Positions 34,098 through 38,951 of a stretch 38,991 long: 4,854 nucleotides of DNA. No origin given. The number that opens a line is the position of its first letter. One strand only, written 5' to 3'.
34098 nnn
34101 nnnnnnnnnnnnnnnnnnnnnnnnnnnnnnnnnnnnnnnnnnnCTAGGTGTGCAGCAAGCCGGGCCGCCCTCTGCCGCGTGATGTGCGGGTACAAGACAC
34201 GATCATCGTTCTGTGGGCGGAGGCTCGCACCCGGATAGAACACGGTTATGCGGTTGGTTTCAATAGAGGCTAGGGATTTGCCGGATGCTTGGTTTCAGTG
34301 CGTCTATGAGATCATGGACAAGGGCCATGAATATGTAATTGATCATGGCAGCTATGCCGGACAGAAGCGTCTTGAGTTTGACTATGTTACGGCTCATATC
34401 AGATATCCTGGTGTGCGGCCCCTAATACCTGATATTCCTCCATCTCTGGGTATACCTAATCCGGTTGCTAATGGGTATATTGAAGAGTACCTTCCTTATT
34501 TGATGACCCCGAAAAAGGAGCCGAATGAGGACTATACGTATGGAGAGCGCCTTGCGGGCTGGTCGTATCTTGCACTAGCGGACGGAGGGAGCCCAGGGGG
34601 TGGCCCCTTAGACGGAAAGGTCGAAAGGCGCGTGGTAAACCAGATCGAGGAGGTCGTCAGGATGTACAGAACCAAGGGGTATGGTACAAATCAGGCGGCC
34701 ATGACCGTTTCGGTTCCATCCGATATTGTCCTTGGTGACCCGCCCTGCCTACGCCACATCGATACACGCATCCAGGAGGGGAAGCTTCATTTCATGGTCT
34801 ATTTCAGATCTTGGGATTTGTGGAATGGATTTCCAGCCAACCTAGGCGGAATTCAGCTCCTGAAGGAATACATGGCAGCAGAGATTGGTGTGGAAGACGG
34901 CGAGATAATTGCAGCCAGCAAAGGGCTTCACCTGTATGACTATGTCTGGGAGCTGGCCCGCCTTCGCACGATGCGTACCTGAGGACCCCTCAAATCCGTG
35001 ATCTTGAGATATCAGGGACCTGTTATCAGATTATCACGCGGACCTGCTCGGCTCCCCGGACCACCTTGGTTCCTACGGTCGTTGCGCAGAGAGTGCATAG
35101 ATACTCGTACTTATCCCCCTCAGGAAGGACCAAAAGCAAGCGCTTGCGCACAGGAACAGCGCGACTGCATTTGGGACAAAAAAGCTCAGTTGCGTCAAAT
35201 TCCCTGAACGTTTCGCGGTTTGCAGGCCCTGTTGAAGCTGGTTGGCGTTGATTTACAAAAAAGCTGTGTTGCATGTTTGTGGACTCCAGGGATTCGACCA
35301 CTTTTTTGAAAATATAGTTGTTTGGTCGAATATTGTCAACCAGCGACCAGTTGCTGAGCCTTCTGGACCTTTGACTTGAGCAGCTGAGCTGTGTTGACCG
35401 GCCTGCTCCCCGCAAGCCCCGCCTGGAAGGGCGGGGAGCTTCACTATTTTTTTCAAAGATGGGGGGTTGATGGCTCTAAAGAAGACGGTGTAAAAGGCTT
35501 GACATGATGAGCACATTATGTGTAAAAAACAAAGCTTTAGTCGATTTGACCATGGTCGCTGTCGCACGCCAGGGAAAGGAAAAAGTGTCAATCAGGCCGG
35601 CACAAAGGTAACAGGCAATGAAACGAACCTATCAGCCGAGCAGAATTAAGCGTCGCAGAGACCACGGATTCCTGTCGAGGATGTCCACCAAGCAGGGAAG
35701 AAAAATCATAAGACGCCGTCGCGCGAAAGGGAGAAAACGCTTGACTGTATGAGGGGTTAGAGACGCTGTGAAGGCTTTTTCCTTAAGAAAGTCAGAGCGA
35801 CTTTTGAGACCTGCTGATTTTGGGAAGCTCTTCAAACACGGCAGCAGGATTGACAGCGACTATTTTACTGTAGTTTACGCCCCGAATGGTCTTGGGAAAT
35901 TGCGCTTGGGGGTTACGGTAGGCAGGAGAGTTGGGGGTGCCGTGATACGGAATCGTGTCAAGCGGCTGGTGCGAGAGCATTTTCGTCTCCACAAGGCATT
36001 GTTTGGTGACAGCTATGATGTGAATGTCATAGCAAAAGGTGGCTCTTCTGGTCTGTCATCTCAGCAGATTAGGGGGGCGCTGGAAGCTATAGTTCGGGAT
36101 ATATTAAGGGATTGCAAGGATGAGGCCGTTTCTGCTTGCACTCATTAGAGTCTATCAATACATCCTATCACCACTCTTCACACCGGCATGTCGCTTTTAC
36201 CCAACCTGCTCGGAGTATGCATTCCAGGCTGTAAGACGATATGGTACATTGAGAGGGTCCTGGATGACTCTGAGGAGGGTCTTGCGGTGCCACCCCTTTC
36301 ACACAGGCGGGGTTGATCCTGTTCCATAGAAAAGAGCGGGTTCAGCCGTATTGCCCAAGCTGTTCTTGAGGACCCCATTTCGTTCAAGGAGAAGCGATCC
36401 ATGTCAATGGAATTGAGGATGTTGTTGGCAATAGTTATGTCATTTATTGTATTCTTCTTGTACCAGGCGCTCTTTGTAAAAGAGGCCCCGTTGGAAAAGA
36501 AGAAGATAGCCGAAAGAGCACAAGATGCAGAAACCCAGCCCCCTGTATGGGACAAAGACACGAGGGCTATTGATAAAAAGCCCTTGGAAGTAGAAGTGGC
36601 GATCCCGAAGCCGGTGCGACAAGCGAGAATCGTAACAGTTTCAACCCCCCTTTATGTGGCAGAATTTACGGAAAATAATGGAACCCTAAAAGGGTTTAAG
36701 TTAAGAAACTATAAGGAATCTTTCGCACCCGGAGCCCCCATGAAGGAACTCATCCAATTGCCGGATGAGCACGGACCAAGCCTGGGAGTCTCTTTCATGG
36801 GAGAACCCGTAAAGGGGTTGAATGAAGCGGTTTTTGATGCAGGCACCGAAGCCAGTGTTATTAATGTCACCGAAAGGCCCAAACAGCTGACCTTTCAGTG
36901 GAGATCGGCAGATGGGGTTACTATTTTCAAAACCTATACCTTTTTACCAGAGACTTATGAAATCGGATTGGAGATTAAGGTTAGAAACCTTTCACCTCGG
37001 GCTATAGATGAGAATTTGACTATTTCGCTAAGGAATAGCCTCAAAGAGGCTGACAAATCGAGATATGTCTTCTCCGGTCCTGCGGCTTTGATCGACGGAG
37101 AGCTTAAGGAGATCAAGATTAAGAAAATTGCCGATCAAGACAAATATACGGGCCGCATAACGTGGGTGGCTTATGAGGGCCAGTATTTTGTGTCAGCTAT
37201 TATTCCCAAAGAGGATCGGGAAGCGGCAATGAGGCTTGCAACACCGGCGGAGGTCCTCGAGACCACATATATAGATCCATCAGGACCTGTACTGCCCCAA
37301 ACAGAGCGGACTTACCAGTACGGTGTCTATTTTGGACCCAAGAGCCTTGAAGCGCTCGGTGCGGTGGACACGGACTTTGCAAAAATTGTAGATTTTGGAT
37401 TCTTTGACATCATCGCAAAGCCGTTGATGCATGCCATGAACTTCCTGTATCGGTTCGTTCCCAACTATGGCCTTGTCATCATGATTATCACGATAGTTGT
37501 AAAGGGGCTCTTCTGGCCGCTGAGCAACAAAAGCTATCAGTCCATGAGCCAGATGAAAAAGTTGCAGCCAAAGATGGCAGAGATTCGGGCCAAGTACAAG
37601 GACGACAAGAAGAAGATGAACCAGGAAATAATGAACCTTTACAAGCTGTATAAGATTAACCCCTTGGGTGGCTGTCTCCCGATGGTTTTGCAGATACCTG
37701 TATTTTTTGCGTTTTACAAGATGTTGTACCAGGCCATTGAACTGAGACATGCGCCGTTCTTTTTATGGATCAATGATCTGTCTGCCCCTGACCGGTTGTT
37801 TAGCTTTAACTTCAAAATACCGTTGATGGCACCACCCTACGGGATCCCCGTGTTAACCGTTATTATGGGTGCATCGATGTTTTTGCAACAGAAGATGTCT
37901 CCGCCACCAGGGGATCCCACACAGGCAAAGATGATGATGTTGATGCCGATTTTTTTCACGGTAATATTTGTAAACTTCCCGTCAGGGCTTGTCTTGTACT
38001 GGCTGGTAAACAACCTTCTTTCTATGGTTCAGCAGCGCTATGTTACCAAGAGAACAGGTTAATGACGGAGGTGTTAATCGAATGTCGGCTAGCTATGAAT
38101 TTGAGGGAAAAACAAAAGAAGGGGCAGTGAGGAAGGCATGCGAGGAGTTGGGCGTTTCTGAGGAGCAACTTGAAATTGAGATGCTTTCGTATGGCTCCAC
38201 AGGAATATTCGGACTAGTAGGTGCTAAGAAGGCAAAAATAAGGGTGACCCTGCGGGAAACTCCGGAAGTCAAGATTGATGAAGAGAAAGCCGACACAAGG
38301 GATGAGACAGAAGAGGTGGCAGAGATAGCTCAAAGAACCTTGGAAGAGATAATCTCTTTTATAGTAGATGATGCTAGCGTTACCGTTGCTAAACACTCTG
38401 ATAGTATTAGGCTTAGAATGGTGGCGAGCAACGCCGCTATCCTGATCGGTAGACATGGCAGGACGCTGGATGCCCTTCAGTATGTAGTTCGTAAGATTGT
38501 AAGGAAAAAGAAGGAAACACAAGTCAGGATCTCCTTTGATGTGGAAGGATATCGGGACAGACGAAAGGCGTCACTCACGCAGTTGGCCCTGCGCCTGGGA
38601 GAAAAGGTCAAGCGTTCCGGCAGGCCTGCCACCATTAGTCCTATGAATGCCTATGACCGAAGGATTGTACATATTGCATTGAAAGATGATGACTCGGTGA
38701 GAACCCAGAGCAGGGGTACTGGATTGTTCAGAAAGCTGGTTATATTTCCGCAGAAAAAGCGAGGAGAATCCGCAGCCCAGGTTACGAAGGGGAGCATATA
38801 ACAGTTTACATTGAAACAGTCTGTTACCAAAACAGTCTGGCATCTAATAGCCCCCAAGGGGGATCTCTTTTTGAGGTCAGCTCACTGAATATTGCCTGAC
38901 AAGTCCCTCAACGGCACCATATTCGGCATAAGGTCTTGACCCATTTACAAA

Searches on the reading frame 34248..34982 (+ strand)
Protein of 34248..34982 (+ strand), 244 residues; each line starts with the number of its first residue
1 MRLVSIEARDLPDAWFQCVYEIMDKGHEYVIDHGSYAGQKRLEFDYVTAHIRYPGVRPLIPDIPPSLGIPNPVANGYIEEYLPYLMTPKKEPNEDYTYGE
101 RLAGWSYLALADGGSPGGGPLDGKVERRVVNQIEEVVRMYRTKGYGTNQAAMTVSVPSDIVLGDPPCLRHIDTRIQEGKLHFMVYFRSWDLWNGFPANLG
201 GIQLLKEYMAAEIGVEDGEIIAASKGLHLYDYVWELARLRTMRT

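Call 33: search_protein_families(library=pfam, proteins=[window:34248-34982:+], max_evalue=0.001)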
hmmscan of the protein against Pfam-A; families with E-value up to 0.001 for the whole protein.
window:34248-34982:+ (244 aa): 1 family
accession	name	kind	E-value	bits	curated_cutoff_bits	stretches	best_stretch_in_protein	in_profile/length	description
PF00303.24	Thymidylat_synt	-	1.9e-10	40.8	24.3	1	98-237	94-218/266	Thymidylate synthase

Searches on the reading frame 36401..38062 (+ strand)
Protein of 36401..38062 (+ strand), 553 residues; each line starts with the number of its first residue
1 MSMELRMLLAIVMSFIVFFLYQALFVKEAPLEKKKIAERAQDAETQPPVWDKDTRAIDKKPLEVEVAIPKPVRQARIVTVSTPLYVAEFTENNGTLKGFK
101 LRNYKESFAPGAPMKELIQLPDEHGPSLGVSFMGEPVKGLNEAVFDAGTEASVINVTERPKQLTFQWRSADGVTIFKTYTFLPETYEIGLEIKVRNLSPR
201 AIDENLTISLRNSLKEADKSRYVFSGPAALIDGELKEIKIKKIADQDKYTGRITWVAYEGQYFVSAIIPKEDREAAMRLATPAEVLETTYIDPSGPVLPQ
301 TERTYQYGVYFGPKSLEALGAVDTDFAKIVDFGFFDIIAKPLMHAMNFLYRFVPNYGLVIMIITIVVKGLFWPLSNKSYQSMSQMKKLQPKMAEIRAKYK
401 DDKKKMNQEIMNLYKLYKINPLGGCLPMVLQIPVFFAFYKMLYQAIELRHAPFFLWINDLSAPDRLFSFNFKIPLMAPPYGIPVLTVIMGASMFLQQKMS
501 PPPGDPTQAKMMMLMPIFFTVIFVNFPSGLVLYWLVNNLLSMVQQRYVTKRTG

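Call 33: search_protein_families(library=pfam, proteins=[window:36401-38062:+], max_evalue=0.001)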
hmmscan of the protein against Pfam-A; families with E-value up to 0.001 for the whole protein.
window:36401-38062:+ (553 aa): 2 families
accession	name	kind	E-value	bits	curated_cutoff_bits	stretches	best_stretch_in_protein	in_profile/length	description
PF02096.25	60KD_IMP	-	2.4e-63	213.4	35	1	356-549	1-162/163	60Kd inner membrane protein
PF14849.12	YidC_periplas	-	9.7e-42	144.3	24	1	78-343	2-281/283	YidC periplasmic domain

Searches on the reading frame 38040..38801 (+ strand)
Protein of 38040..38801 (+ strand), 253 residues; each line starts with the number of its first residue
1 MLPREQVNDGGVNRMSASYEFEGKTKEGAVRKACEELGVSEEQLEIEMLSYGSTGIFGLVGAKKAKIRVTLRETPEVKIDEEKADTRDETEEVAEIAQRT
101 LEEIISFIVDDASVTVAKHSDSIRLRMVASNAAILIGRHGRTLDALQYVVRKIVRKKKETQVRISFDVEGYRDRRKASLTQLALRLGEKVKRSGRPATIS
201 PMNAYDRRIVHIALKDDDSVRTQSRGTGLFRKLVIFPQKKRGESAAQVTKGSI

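Call 33: search_protein_families(library=pfam, proteins=[window:38040-38801:+], max_evalue=0.001)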
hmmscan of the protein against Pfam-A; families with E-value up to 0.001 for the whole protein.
window:38040-38801:+ (253 aa): 4 families
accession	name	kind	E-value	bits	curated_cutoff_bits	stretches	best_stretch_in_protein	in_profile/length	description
PF14804.11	Jag_N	-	5.8e-19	68.7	25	1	21-71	1-50/50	Jag N-terminus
PF01424.28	R3H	-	1.4e-16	60.7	26.8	1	178-237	2-60/60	R3H domain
PF13083.13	KH_KhpA-B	-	6.6e-12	45.6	32.1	1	100-164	3-71/73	KhpA/KhpB, KH domain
PF07650.23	KH_2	-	0.0002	21.5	22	1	110-165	14-69/78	KH domain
